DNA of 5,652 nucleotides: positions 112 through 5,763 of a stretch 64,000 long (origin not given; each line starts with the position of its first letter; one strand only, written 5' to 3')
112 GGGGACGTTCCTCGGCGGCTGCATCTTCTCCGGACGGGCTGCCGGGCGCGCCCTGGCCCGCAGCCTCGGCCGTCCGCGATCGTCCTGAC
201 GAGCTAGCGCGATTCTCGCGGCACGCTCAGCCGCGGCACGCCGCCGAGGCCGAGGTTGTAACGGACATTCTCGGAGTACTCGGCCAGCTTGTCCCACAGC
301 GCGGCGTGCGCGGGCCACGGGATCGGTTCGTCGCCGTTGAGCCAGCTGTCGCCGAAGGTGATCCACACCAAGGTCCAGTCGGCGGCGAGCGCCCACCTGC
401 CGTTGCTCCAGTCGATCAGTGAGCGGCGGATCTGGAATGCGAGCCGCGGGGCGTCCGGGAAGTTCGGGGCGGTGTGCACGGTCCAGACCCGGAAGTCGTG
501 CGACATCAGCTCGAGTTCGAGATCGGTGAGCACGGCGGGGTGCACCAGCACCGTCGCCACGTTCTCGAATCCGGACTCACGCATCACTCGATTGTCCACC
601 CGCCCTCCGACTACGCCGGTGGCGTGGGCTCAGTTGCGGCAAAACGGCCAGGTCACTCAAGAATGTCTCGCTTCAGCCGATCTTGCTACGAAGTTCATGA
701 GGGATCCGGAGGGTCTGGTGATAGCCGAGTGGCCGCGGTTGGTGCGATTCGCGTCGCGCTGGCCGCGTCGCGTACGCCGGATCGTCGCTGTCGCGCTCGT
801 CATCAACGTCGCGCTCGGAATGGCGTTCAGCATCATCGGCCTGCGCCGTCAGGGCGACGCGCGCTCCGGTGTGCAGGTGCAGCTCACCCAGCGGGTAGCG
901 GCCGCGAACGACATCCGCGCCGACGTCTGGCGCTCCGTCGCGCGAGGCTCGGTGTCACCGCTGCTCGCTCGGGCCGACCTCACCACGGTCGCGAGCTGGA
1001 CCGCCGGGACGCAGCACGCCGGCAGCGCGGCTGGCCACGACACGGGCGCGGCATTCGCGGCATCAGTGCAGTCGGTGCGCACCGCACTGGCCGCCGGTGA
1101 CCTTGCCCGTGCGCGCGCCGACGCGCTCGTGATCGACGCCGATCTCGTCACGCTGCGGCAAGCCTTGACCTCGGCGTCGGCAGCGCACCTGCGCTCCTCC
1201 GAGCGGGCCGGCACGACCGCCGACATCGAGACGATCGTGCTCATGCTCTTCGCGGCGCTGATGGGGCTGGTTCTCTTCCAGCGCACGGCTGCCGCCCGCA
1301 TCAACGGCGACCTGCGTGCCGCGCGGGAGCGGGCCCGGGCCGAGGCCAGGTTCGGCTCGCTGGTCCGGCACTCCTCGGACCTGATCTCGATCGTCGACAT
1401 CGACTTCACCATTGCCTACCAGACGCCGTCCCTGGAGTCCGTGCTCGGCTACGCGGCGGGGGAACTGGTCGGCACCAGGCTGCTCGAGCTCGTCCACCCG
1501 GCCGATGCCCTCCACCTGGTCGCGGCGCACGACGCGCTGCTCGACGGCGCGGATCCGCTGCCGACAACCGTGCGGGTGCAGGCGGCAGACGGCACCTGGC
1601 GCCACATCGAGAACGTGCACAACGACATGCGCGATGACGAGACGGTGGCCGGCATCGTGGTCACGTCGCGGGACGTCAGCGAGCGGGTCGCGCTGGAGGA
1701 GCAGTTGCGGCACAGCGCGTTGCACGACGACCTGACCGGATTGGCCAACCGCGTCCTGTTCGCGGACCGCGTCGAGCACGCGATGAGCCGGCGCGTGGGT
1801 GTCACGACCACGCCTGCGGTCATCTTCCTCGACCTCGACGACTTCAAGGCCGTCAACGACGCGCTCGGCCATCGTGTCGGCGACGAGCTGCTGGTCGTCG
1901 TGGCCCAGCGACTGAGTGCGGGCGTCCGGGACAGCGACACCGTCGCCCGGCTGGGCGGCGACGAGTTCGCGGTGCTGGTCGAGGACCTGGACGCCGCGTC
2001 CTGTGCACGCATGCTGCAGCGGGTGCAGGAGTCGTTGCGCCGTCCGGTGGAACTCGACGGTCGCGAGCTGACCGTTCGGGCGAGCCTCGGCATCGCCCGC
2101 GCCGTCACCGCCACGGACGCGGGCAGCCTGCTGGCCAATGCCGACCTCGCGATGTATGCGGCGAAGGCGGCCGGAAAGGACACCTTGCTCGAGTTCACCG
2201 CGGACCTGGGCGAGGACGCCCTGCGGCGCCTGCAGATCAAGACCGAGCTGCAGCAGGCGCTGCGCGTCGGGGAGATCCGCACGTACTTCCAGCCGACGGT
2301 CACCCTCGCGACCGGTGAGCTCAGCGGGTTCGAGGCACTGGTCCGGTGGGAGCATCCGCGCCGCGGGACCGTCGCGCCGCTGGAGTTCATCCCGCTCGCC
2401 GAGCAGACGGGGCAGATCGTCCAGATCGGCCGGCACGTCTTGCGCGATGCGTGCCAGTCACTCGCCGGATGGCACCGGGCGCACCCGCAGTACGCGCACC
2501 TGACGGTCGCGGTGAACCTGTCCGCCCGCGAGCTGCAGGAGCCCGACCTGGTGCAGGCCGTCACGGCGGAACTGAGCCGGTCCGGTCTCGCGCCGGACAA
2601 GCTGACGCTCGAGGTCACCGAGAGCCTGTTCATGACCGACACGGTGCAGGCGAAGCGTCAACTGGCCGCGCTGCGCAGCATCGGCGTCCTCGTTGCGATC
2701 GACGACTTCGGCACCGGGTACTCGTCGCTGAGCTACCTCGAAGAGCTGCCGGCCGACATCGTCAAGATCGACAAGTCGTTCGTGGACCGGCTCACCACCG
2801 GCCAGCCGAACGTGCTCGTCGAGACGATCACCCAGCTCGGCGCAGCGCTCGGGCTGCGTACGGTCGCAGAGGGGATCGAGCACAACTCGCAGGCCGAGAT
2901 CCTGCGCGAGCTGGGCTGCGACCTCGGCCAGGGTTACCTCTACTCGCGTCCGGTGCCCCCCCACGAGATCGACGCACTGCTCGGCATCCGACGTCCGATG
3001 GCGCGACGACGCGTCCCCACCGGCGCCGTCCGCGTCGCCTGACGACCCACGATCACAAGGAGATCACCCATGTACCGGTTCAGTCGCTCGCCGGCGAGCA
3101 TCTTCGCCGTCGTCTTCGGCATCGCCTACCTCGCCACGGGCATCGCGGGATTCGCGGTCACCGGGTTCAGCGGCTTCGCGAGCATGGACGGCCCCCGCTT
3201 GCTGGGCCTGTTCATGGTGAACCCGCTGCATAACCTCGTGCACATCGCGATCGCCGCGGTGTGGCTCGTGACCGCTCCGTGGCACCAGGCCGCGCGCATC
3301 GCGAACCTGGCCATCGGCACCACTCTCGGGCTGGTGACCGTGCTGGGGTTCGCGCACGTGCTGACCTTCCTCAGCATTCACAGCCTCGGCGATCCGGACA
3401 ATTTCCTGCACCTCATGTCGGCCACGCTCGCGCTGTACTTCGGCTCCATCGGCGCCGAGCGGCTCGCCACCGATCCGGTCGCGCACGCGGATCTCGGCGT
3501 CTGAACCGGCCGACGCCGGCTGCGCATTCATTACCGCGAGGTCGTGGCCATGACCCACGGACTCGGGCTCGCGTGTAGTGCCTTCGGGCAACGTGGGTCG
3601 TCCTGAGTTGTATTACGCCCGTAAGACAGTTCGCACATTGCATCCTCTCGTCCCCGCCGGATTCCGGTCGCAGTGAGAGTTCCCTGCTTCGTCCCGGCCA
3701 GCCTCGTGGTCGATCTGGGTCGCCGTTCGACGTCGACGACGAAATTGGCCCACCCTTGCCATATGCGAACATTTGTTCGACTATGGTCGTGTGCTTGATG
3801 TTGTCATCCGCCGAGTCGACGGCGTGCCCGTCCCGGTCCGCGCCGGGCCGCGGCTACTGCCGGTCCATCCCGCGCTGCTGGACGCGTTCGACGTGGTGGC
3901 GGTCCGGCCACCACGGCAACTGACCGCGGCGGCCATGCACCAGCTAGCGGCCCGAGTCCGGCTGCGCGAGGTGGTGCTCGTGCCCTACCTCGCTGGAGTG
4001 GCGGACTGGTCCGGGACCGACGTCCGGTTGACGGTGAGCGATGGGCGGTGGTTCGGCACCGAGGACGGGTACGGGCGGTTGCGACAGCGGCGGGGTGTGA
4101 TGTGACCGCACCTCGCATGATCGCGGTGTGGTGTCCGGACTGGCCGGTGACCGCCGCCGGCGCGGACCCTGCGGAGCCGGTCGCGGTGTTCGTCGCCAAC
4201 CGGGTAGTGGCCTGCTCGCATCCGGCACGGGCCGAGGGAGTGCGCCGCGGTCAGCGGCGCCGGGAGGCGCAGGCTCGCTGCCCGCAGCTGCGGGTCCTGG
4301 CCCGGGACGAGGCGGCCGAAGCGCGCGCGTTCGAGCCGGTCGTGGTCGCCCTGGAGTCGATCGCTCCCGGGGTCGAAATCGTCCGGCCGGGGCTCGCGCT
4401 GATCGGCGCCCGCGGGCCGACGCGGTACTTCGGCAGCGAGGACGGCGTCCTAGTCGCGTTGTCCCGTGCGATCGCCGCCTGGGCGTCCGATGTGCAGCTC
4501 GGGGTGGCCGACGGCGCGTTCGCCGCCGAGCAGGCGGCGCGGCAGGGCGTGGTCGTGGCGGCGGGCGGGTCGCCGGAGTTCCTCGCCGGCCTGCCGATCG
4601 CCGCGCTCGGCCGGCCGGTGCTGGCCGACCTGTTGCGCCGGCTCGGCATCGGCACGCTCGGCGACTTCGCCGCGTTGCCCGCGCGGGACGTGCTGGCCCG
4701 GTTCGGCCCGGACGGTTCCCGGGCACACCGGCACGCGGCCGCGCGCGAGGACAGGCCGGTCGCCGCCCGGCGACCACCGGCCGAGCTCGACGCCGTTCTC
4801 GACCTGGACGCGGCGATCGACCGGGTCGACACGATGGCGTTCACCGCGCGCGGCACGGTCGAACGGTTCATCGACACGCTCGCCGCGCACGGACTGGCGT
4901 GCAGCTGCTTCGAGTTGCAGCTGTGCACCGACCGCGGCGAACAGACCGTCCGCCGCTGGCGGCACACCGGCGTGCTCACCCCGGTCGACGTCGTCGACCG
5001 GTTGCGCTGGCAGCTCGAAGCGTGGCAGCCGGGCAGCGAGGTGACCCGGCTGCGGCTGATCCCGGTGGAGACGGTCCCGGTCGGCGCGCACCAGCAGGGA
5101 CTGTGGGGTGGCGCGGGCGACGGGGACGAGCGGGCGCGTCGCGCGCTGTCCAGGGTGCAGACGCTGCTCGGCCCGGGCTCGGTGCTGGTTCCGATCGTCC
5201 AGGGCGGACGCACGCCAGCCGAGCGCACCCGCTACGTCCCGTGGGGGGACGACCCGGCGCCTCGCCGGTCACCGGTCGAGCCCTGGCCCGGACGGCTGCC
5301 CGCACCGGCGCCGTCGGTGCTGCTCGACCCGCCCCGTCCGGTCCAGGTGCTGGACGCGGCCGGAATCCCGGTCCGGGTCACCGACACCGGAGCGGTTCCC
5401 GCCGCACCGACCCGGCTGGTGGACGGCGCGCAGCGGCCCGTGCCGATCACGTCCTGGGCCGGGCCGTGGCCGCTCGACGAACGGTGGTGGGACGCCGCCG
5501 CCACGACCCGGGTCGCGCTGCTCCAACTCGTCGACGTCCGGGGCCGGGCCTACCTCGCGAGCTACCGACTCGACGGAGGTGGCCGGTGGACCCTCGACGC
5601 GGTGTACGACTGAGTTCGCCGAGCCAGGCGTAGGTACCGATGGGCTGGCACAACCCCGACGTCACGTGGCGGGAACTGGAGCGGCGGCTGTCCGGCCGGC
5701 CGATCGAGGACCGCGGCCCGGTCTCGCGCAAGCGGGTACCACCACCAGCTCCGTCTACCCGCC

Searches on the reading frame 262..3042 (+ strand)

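Call 97: search_protein_families(library=pfam, proteins=[window:262-3042:+], max_evalue=0.00001)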
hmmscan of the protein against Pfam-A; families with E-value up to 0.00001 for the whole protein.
window:262-3042:+ (926 aa): 5 families
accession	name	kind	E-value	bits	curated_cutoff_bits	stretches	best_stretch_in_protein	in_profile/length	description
PF00563.25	EAL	-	5.8e-71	239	31.3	1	662-897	3-236/236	EAL domain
PF00990.26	GGDEF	-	1.1e-43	149.3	23.8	1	486-640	1-160/161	Diguanylate cyclase, GGDEF domain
PF08447.18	PAS_3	-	1.2e-10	42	25.6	1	386-460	3-79/89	PAS fold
PF08448.16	PAS_4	-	1.1e-09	38.9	23.1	1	369-476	2-109/110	PAS fold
PF00989.32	PAS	-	6e-07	29.9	22.6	1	366-472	5-113/113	PAS fold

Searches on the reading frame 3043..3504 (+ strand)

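Call 97: search_protein_families(library=pfam, proteins=[window:3043-3504:+], max_evalue=0.00001)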
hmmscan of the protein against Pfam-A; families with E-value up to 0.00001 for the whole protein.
window:3043-3504:+ (153 aa): 1 family
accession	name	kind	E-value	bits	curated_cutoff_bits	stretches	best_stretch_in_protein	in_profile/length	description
PF14325.12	DUF4383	-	1.7e-20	74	27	1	20-135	2-124/125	Domain of unknown function (DUF4383)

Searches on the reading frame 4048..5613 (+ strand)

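Call 11: search_protein_families(library=ncbifam, proteins=[window:4048-5613:+], max_evalue=1)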
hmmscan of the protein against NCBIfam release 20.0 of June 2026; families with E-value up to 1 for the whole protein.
window:4048-5613:+ (521 aa): 7 families
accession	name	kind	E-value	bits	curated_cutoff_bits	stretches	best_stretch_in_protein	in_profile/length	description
NF003015.0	PRK03858.1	subfamily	3e-11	43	367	1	44-292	33-289/399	DNA polymerase IV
NF002751.0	PRK02794.1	equivalog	4e-10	39.2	371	1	53-319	75-347/425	DNA polymerase IV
NF002882.0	PRK03348.1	equivalog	3.7e-08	32.6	389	1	153-282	146-283/461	DNA polymerase IV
NF002677.0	PRK02406.1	equivalog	5.5e-07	29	256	2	168-258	166-258/357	DNA polymerase IV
NF002848.0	PRK03103.1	subfamily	9.5e-07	27.6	381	1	53-240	44-242/410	DNA polymerase IV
NF002883.0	PRK03352.1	equivalog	2.3e-05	23.8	330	1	40-239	39-237/347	DNA polymerase IV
NF002492.0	PRK01810.1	equivalog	0.00012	20.9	399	1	53-87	50-84/412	DNA polymerase IV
